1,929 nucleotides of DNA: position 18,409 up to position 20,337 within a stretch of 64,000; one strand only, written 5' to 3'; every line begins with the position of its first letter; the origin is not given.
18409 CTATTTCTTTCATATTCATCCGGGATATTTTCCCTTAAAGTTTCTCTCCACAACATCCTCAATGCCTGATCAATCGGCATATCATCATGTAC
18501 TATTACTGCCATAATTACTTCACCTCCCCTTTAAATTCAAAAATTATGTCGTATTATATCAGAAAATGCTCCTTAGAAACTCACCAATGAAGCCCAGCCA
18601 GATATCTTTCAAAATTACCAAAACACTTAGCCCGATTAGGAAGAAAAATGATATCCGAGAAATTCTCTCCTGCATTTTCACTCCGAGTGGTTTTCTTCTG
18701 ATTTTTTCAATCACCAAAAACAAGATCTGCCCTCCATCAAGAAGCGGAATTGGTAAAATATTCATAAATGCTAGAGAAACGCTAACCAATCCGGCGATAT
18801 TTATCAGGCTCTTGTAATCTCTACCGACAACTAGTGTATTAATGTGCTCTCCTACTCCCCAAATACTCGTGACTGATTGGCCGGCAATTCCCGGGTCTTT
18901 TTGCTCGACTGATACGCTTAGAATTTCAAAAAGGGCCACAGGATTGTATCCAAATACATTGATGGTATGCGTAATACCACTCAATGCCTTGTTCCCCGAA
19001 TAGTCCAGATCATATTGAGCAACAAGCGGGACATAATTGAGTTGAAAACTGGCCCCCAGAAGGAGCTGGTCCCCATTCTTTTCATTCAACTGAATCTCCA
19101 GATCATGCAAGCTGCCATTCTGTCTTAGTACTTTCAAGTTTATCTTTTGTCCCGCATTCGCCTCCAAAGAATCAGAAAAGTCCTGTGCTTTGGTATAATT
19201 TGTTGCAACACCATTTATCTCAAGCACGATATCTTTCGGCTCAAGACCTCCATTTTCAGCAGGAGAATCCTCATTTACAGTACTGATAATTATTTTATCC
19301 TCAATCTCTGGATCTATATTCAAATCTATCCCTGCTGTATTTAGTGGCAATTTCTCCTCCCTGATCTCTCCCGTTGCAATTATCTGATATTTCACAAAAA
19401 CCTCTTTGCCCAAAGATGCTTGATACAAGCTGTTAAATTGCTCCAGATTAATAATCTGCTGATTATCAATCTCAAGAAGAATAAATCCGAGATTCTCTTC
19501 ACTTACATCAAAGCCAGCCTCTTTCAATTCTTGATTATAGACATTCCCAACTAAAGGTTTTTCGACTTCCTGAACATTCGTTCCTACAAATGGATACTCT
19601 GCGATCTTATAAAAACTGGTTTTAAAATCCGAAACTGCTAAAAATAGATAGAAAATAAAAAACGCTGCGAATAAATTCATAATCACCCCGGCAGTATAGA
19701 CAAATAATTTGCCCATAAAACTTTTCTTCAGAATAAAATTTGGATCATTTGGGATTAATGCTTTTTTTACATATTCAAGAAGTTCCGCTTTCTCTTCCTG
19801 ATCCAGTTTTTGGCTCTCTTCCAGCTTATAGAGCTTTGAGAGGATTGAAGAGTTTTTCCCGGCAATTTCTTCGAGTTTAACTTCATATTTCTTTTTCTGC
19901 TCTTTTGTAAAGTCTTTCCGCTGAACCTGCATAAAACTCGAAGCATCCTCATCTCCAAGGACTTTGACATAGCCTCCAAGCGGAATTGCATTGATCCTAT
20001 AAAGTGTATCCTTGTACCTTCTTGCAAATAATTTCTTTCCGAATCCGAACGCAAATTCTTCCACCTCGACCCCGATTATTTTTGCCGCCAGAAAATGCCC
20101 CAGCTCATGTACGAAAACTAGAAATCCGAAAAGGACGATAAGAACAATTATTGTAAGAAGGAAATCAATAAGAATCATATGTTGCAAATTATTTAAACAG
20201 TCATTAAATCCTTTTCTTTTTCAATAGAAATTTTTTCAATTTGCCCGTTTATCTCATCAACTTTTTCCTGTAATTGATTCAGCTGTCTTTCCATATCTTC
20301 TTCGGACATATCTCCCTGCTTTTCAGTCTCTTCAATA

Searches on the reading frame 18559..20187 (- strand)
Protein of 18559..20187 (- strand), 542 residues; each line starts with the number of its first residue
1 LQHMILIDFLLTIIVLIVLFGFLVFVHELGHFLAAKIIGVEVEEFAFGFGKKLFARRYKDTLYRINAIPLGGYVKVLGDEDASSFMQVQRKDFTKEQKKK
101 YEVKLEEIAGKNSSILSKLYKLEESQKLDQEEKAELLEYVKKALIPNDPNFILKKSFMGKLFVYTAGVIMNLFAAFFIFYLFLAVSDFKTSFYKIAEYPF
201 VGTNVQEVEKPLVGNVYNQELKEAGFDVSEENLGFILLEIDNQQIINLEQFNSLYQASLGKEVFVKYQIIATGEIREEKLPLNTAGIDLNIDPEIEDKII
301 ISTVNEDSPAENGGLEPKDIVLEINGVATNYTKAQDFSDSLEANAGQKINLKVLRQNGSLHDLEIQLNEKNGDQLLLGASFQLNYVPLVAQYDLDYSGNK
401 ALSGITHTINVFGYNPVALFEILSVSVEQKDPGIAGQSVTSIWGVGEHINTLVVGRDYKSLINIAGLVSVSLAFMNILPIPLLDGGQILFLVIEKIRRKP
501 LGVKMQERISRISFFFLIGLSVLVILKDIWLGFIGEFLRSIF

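Call 63: search_protein_families(library=ncbifam, proteins=[window:18559-20187:-], max_evalue=1e-10)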
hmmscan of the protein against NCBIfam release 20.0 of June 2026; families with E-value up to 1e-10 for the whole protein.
window:18559-20187:- (542 aa): 2 families
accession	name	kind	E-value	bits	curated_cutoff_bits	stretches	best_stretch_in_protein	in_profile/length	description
TIGR00054.1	TIGR00054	equivalog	5.5e-54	183.6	147.55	2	9-96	3-89/421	RIP metalloprotease RseP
NF008046.0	PRK10779.1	equivalog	2e-31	109.6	477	2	7-93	2-89/450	sigma E protease regulator RseP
